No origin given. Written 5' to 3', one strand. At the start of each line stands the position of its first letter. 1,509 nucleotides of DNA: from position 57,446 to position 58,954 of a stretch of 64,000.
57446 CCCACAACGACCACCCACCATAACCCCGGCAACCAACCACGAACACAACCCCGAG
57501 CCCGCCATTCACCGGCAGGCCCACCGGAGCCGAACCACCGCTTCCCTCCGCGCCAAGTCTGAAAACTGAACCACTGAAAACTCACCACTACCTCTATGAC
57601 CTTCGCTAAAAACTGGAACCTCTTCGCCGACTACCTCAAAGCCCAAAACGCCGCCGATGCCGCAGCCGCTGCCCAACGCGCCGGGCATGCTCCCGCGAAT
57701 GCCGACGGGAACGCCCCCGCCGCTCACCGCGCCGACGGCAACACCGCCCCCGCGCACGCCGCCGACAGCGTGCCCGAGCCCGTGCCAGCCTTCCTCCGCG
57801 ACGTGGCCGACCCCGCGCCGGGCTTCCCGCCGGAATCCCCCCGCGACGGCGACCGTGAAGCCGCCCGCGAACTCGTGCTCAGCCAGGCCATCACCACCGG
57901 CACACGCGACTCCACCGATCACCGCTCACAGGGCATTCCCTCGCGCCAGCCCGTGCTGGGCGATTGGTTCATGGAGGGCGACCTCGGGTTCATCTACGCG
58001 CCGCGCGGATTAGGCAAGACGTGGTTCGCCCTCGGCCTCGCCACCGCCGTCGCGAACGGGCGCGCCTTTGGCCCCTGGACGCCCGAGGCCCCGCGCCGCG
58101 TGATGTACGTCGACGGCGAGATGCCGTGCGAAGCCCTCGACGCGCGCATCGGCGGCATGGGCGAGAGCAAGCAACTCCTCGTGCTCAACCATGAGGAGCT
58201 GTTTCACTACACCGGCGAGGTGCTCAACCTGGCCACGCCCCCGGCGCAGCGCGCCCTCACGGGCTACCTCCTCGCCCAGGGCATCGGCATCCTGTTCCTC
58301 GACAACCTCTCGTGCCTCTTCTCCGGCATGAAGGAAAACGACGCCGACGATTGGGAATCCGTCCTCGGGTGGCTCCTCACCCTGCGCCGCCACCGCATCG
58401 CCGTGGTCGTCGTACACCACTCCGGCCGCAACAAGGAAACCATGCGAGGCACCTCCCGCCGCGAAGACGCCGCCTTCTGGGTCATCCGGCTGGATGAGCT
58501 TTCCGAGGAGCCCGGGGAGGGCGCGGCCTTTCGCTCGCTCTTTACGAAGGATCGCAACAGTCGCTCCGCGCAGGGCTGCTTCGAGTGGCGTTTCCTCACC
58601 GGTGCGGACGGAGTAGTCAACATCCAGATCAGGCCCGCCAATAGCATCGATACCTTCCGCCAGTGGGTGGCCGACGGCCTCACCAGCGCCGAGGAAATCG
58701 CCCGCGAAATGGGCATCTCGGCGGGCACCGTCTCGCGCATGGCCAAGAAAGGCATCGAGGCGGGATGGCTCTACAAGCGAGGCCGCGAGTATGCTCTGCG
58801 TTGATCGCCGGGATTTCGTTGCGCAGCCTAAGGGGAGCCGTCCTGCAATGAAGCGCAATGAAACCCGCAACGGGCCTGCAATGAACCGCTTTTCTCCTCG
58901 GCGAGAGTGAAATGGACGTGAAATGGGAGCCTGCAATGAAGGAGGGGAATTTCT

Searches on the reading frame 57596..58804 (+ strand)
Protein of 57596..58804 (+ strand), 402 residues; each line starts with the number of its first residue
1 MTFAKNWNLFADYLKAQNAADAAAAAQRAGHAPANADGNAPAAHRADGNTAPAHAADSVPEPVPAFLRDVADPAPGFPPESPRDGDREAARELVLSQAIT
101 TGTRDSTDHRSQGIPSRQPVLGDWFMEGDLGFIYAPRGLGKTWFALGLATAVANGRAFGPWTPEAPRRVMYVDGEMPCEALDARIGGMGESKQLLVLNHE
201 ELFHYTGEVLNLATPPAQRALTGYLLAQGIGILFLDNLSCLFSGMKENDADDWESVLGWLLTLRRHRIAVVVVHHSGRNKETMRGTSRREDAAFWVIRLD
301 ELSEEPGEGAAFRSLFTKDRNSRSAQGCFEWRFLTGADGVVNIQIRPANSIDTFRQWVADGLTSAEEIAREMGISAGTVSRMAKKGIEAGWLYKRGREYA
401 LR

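Call 9: search_protein_families(library=pfam, proteins=[window:57596-58804:+], max_evalue=0.01)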
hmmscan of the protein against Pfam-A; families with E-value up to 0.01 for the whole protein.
window:57596-58804:+ (402 aa): 8 families
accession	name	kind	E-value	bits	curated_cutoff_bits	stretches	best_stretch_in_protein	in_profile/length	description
PF13481.12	AAA_25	-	2e-27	96.5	27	1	106-279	11-193/195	AAA domain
PF12802.13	MarR_2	-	1.1e-05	25.9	27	1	363-395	21-53/61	MarR family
PF13518.12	HTH_28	-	0.0014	19.1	25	1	356-395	7-47/52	Helix-turn-helix domain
PF01047.28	MarR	-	0.002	18.4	24.6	1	364-395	19-50/59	MarR family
PF04545.22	Sigma70_r4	-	0.0021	18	24.1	1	365-388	23-46/50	Sigma-70, region 4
PF00196.25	GerE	-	0.0061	16.6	23.5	0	356-380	12-35/57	Bacterial regulatory proteins, luxR family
PF08281.18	Sigma70_r4_2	-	0.0063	16.6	25.7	0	364-386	28-50/54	Sigma-70, region 4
PF13412.12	HTH_24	-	0.0068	16.4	21.9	0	360-391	15-46/48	Winged helix-turn-helix DNA-binding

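Call 12: find_encoding_contigs(protein=window:57596-58804:+, flank=10000, max_places=10)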
Protein window:57596-58804:+ (402 aa): 9 contigs read that carry it; 6 places shown.
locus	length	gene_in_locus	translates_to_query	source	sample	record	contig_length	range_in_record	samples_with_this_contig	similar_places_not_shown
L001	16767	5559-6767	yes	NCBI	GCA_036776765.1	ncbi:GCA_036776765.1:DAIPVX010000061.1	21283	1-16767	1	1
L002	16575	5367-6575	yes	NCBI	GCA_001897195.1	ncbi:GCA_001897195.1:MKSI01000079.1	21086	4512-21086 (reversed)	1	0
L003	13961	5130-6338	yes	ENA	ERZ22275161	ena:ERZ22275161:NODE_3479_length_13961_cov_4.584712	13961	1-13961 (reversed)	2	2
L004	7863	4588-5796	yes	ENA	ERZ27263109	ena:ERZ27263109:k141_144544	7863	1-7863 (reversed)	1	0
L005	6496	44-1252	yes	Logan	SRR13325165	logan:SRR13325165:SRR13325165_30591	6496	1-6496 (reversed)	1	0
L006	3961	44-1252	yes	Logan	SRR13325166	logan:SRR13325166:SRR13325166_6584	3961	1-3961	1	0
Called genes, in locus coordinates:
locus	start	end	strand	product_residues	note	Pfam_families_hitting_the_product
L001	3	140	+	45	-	?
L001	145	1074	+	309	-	-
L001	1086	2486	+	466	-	PF04966:OprB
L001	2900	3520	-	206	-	-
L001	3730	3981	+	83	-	-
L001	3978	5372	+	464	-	-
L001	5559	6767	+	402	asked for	PF13481:AAA_25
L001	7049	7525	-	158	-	-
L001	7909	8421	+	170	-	PF16105:DUF4823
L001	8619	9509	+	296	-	PF08378:NERD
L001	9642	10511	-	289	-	-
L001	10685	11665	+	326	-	PF13391:HNH_2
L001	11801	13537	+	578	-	-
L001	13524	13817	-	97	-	-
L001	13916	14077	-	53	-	-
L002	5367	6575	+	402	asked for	PF13481:AAA_25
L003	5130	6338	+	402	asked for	PF13481:AAA_25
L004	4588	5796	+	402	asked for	PF13481:AAA_25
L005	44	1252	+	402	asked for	PF13481:AAA_25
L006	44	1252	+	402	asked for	PF13481:AAA_25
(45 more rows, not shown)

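Call 16: find_homologous_proteins(query=window:57596-58804:+, max_evalue=1e-10)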
Query window:57596-58804:+ (402 aa): 980 proteins with E <= 1e-10 among 8000 candidates; the best 120 are listed.
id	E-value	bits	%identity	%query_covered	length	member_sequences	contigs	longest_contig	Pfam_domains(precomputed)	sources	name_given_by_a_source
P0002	1.8e-269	911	99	100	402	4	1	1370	PF13481.13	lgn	-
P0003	4.4e-238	808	88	100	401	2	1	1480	PF13481.13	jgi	-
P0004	5.0e-236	801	87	100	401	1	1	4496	PF13481.13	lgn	-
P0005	4.1e-194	663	76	100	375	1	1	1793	PF13481.13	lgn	-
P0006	4.0e-185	634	73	100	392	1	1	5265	PF13481.13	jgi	-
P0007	4.7e-172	591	80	79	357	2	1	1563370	PF13481.13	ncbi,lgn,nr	ncbi:hypothetical protein DB345_17855 [Spartobacteria bacterium LR76]|nr:hypothetical protein DB345_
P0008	1.6e-167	576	68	100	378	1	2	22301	PF12802.14,PF13481.13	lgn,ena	-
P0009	5.2e-161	554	68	100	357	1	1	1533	PF12802.14,PF13481.13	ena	-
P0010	1.5e-147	510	64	100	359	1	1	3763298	PF13481.13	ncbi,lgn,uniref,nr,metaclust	ncbi:putative DNA primase/helicase [Terrimicrobium sacchariphilum]|uniref:Putative DNA primase/helic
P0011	2.7e-143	496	68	81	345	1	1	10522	PF13481.13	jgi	-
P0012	9.5e-143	494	60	100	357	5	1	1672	PF13481.13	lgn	-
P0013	1.1e-139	484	68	81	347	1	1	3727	PF13481.13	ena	-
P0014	3.0e-138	479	67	76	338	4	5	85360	PF13481.13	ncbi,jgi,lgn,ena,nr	ncbi:MAG: AAA family ATPase [Verrucomicrobia bacterium]|nr:AAA family ATPase [Verrucomicrobiota bact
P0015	2.5e-135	470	68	74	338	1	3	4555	PF13481.13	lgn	-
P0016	1.1e-129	451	65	76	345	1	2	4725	PF13481.13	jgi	jgi:hypothetical protein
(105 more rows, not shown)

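Call 18: find_related_loci(query=A2, collection=genome_contigs, flank=8000)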
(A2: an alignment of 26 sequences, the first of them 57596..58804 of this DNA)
Query A2 (402 aa) in genome_contigs; peptide patterns used: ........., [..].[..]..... (x = any residue, [..] = any of these).
458 stretches matched a pattern; 407 encode a relative of the query (tblastn E <= 1e-3); the best 80 are kept; 80 distinct loci.
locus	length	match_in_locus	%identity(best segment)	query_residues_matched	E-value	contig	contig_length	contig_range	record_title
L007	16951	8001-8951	80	86-402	6e-172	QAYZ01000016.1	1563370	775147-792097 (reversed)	Spartobacteria bacterium LR76 LR76_contig_4_coverage:, whole genome shotgun sequence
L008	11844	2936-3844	66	99-401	9e-129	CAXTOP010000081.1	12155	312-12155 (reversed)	MAG TPA_asm: uncultured Chthoniobacterales bacterium isolate public_SRR11456919_metawrap_bin.2 genome assembly, contig:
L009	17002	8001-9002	60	66-401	2e-126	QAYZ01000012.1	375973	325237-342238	Spartobacteria bacterium LR76 LR76_contig_10_coverage:, whole genome shotgun sequence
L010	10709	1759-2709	57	88-401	2e-113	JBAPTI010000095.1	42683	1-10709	MAG: Chthoniobacterales bacterium isolate MFD02790_ilm_asm_bin2 k127_27737, whole genome shotgun sequence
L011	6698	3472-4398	57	95-401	1e-112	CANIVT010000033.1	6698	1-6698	MAG: Spartobacteria bacterium isolate RH-18aug17-143 genome assembly, contig: RH-18aug17-C31722, whole genome shotgun se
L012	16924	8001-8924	58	95-401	1e-109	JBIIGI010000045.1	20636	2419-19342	MAG: Chthoniobacterales bacterium isolate ME2001-07-16D8pf_3300042503_group1_bin107 Rohwer_bin2614_scaffold_1745_c1, who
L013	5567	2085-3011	56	95-401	1e-107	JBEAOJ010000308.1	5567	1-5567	MAG: Verrucomicrobiota bacterium isolate mcdi_2019_sw_WHONDRS-S19S_0017_B_bin.6 scaffold_1007039, whole genome shotgun s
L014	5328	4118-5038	57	97-401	9e-106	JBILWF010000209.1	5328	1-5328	MAG: Chthoniobacteraceae bacterium isolate ME2018-09-14_3300042561_group8_bin125 Rohwer_bin2558_scaffold_23262_c1, whole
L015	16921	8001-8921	57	97-401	9e-103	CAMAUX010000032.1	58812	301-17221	MAG: Chthoniobacter flavus isolate MaE-04nov19-34 genome assembly, contig: MaE-04nov19-C399, whole genome shotgun sequen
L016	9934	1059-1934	54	114-401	8e-94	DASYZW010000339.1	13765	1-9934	MAG TPA_asm: Verrucomicrobiia bacterium isolate SMAG_U6372 k141_473019, whole genome shotgun sequence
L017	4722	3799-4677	53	114-401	6e-93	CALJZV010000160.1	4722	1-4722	MAG TPA_asm: uncultured Verrucomicrobiales bacterium isolate SRR7515931_bin.121_CONCOCT_v1.1_MAG genome assembly, contig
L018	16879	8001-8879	54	114-401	4e-92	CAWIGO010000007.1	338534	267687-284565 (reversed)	MAG: uncultured Verrucomicrobiae bacterium isolate MFD03726.bin.1.231 genome assembly, contig: contig_25356, whole genom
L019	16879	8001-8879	53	114-401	7e-92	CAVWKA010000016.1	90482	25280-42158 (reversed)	MAG: uncultured Verrucomicrobiae bacterium isolate MFD05512.bin.2.55 genome assembly, contig: contig_29112, whole genome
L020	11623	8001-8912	50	97-397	2e-91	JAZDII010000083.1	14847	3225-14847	MAG: bacterium isolate MEGAHIT-group-0.390 k141_12501102, whole genome shotgun sequence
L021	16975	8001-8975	48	78-401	4e-91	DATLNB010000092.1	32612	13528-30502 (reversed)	MAG TPA_asm: Chthoniobacterales bacterium isolate SMAG_U13789 k141_4096151, whole genome shotgun sequence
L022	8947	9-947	48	96-401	1e-90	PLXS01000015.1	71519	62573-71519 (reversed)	MAG: Opitutaceae bacterium isolate palsa_1447 73.20120700_P3D.35_contig_4694, whole genome shotgun sequence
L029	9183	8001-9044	45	63-401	2e-88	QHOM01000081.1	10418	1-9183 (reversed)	MAG: Verrucomicrobia bacterium isolate AV52 14_0927_12_40cm_scaffold_14714_curated, whole genome shotgun sequence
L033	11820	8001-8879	53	114-401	2e-87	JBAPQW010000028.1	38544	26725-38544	MAG: Verrucomicrobiia bacterium isolate MFD01155_ilm_asm_bin21 k127_31212, whole genome shotgun sequence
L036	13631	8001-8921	50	99-401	1e-85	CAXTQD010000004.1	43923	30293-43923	MAG TPA_asm: uncultured Chthoniobacterales bacterium isolate public_SRR14722117_metawrap_bin.2 genome assembly, contig:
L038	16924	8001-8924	47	98-401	4e-85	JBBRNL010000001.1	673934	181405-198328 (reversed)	MAG: Chthoniobacterales bacterium isolate La1_metabat2.161 LA1C_B2.161_k141_1283106L_673934_cov_70.3479, whole genome sh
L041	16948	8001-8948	47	87-401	4e-83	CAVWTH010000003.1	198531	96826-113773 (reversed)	MAG: uncultured Verrucomicrobiae bacterium isolate MFD05442.bin.2.31 genome assembly, contig: contig_1338, whole genome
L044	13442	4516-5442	48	94-401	8e-83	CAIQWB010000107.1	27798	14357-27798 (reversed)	MAG: uncultured Verrucomicrobia subdivision 3 bacterium isolate AlinenLipids_bin-9528 genome assembly, contig: bin-9528:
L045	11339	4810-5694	49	114-400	5e-82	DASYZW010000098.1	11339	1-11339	MAG TPA_asm: Verrucomicrobiia bacterium isolate SMAG_U6372 k141_369449, whole genome shotgun sequence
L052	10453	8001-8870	49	99-385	3e-80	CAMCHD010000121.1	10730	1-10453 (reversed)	MAG: Akkermansia muciniphila isolate MiE-14oct19-92 genome assembly, contig: MiE-14oct19-C9913, whole genome shotgun seq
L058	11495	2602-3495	48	114-402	2e-79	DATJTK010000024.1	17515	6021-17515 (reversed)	MAG TPA_asm: Candidatus Sulfotelmatobacter sp. isolate SMAG_U15018 k141_3780424, whole genome shotgun sequence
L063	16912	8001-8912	47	99-399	3e-77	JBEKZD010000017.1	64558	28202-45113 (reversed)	MAG: Verrucomicrobiia bacterium isolate SPRUCE 690 SPRUCE_690_17, whole genome shotgun sequence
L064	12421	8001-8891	48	113-401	8e-81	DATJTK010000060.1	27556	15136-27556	MAG TPA_asm: Candidatus Sulfotelmatobacter sp. isolate SMAG_U15018 k141_2277180, whole genome shotgun sequence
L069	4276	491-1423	43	96-402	1e-74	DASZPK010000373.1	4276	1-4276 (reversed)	MAG TPA_asm: Chthoniobacteraceae bacterium isolate SMAG_U5969 k141_70777, whole genome shotgun sequence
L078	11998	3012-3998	38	77-398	8e-66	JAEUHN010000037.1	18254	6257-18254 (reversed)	MAG: Verrucomicrobiaceae bacterium isolate new MAG-18 k141_3459023, whole genome shotgun sequence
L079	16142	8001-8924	48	95-402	2e-84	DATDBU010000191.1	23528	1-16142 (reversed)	MAG TPA_asm: Chthoniobacterales bacterium isolate SMAG_U130 k141_1583838, whole genome shotgun sequence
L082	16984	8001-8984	37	60-400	3e-63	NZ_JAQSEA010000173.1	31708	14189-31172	MAG: Prosthecobacter sp. isolate D1-2020 MAG001 NODE_330_length_31708_cov_6.781695, whole genome shotgun sequence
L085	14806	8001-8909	37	110-402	8e-59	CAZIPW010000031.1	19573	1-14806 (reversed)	MAG TPA_asm: uncultured Verrucomicrobiota bacterium isolate binchicken_co3_286 genome assembly, contig: NODE_8890_length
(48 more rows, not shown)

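Call 22: find_encoding_contigs(protein=P0010, flank=10000, max_places=2)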
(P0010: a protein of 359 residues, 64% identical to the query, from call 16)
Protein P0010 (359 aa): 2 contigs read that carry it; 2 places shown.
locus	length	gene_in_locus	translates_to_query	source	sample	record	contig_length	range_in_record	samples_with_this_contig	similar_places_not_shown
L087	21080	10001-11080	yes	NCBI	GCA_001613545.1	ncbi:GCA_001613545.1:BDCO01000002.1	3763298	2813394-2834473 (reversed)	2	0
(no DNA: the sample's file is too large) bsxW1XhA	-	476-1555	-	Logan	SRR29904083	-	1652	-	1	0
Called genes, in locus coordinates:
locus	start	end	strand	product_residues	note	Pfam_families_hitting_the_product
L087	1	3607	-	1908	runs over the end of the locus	PF00801:PKD (faint), PF05345:He_PIG, PF22352:K319L-like_PKD (faint), PF24517:CBM96 (faint), PF13385:Laminin_G_3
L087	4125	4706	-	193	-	-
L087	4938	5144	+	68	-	PF09954:DUF2188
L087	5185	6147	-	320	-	PF00106:adh_short, PF01370:Epimerase (weak), PF08659:KR (weak), PF13561:adh_short_C2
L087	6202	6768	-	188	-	PF00440:TetR_N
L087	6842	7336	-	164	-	-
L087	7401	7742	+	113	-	-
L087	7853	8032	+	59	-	-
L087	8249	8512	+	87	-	-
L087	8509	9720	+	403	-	-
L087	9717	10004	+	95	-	-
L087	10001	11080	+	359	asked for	PF13481:AAA_25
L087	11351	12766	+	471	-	-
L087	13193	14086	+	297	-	PF08378:NERD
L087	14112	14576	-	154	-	PF03852:Vsr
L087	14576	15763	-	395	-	PF15515:MvaI_BcnI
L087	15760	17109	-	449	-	PF00145:DNA_methylase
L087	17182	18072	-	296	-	PF00126:HTH_1, PF03466:LysR_substrate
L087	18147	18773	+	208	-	-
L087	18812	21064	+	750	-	PF00141:peroxidase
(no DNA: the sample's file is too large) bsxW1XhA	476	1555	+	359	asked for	PF13481:AAA_25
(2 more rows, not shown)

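Call 23: find_encoding_contigs(protein=P0007, flank=10000, max_places=2)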
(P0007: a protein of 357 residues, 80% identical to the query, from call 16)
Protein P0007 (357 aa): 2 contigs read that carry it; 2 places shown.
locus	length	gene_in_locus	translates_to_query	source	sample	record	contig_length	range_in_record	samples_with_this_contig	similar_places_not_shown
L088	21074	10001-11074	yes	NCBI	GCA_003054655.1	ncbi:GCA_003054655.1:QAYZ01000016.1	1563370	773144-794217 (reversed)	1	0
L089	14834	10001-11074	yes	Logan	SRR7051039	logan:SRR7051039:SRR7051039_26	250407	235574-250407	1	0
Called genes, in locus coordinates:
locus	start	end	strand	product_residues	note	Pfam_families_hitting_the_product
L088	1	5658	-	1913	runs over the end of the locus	PF00801:PKD (faint), PF05345:He_PIG, PF22352:K319L-like_PKD (faint), PF13385:Laminin_G_3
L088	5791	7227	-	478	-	PF13347:MFS_2, PF07690:MFS_1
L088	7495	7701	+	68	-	PF09954:DUF2188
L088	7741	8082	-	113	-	-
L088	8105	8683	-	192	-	-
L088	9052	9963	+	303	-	-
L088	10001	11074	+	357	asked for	PF13481:AAA_25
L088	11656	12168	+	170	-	PF16105:DUF4823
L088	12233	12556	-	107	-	-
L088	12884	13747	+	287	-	PF08378:NERD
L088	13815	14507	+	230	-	-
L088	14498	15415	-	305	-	PF13276:HTH_21, PF00665:rve, PF13683:rve_3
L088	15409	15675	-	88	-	PF01527:HTH_Tnp_1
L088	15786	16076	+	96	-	PF13391:HNH_2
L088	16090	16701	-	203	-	PF14337:Abi_alpha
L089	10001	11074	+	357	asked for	PF13481:AAA_25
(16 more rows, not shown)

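Call 26: find_encoding_contigs(protein=P0006, flank=6000, max_places=3)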
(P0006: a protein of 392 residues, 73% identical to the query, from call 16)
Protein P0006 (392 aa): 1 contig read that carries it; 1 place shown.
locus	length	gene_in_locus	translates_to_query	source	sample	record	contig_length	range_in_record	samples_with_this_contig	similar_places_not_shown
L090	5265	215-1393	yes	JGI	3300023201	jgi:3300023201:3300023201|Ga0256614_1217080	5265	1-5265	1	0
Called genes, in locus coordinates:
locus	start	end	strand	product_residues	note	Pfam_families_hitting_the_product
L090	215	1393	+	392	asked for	PF13481:AAA_25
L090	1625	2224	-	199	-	-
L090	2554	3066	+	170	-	PF16105:DUF4823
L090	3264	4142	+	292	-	PF08378:NERD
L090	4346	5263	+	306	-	?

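Call 27: find_encoding_contigs(protein=P0004, flank=6000, max_places=3)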
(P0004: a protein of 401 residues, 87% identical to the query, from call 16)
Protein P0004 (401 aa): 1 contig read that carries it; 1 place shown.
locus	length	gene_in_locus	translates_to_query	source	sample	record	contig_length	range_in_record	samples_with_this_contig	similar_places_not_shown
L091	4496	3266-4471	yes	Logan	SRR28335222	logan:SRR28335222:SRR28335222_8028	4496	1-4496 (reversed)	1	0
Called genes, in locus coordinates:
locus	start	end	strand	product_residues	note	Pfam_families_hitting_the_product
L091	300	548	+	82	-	-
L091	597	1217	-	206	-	-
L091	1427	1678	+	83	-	-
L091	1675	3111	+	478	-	-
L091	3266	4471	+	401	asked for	PF13481:AAA_25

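Call 28: find_encoding_contigs(protein=P0008, flank=8000, max_places=3)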
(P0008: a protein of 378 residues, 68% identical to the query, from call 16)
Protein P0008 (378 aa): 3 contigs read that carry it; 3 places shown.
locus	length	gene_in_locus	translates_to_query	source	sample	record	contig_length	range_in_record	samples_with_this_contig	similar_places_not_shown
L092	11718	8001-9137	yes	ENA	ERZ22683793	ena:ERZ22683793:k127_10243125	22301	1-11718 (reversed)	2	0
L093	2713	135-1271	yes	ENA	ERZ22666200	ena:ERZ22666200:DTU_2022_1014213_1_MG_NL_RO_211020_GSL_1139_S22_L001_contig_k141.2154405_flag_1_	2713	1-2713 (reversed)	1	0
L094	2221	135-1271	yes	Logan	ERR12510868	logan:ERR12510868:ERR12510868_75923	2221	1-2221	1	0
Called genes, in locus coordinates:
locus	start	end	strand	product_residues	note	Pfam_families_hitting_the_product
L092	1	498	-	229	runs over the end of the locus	PF02492:cobW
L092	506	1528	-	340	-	PF13343:SBP_bac_6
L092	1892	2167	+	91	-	PF09954:DUF2188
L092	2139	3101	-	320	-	PF00106:adh_short, PF01370:Epimerase (weak), PF08659:KR (weak), PF13561:adh_short_C2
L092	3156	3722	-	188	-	PF00440:TetR_N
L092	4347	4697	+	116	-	-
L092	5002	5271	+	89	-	-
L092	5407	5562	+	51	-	-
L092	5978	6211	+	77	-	-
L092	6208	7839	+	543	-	-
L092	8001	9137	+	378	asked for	PF13481:AAA_25, PF12802:MarR_2 (faint)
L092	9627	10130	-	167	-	-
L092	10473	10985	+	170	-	PF16105:DUF4823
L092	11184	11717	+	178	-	?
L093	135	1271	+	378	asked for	PF13481:AAA_25, PF12802:MarR_2 (faint)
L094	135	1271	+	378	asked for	PF13481:AAA_25, PF12802:MarR_2 (faint)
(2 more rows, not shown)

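Call 36: search_protein_families(library=pfam, proteins=[L063:4293-5480:+, L008:1760-2758:+, L029:6704-7015:+, L045:5771-6184:+, L064:9870-11300:+, L052:4666-5349:-, L020:826-1986:+, L082:4260-5738:+, L036:9190-9708:+, L078:5717-6364:+], max_evalue=0.01)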
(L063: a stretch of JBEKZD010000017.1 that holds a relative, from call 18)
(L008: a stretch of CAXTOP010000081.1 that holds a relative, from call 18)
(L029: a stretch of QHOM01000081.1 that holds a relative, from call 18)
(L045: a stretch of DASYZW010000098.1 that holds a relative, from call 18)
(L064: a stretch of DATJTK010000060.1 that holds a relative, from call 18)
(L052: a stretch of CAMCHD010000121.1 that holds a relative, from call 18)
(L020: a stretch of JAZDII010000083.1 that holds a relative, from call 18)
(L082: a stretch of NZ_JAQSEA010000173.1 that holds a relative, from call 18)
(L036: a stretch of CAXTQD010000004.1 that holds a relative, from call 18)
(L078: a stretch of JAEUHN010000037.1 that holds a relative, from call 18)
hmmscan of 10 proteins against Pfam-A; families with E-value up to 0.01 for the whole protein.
L063:4293-5480:+ (395 aa): 5 families
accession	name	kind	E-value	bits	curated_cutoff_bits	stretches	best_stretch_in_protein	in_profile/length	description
PF00589.27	Phage_integrase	-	7.8e-17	62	27.1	1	197-371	4-170/172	Phage integrase family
PF13102.12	Phage_int_SAM_5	-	2.2e-07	31.6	22.3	1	89-178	2-92/98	Phage integrase SAM-like domain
PF02899.23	Phage_int_SAM_1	-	3.7e-05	24.3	22.3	1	98-172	6-83/83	Phage integrase, N-terminal SAM-like domain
PF14659.12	Phage_int_SAM_3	-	0.0024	18.5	22.6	1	90-144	3-55/58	Phage integrase, N-terminal SAM-like domain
PF22022.2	Phage_int_M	-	0.0034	18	27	0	91-180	3-91/96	Phage integrase central domain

L008:1760-2758:+ (332 aa): 0 families

L029:6704-7015:+ (103 aa): 1 family
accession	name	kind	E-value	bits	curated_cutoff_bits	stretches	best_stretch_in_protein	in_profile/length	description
PF12728.13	HTH_17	-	8.4e-05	23.2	27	1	54-98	12-50/51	Helix-turn-helix domain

L045:5771-6184:+ (137 aa): 0 families

L064:9870-11300:+ (476 aa): 0 families

L052:4666-5349:- (227 aa): 12 families
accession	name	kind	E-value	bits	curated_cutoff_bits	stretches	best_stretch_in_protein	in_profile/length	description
PF00072.30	Response_reg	-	1.3e-22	80.5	30.2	1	13-120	2-107/111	Response regulator receiver domain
PF00196.25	GerE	-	3.1e-20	72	23.5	1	156-211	2-57/57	Bacterial regulatory proteins, luxR family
PF08281.18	Sigma70_r4_2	-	3.1e-07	30.4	25.7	1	157-199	11-54/54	Sigma-70, region 4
PF04545.22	Sigma70_r4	-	5e-05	23.2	24.1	1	157-199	5-48/50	Sigma-70, region 4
PF13384.12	HTH_23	-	0.0002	21.5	24.6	1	162-191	8-37/50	Homeodomain-like domain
PF13936.12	HTH_38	-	0.0014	18.7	27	1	157-190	5-39/44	Helix-turn-helix domain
PF13518.12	HTH_28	-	0.0033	17.9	25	1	163-190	4-31/52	Helix-turn-helix domain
PF13542.12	HTH_Tnp_ISL3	-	0.0038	17.1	27.4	1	161-189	17-44/51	Helix-turn-helix domain of transposase family ISL3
PF08279.18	HTH_11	-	0.0065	16.8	25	0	160-191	1-35/55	HTH domain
PF12840.13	HTH_20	-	0.0067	16.8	27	0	162-191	7-38/51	Helix-turn-helix domain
PF05331.17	DUF742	-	0.0068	16.7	27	0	126-185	12-69/114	Protein of unknown function (DUF742)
PF04967.18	HTH_10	-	0.0074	16.5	23.1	0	172-199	24-51/53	HTH DNA binding domain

L020:826-1986:+ (386 aa): 3 families
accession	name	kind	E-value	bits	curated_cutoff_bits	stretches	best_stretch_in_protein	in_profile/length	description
PF00072.30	Response_reg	-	5e-25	88.3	30.2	1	12-123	1-110/111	Response regulator receiver domain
PF02518.31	HATPase_c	-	5.3e-22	78.8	26.4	1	256-368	2-109/111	Histidine kinase-, DNA gyrase B-, and HSP90-like ATPase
PF00512.31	HisKA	-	0.00082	19.8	26.9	1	143-203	5-64/66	His Kinase A (phospho-acceptor) domain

L082:4260-5738:+ (492 aa): 1 family
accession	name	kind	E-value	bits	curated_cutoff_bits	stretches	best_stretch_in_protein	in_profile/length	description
PF00589.27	Phage_integrase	-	1.7e-12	47.9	27.1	1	280-453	6-169/172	Phage integrase family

L036:9190-9708:+ (172 aa): 1 family
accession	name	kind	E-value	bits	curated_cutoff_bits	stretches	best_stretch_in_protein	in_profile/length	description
PF02732.21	ERCC4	-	1.1e-06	29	24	1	23-117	20-126/140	ERCC4 domain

L078:5717-6364:+ (215 aa): 0 families
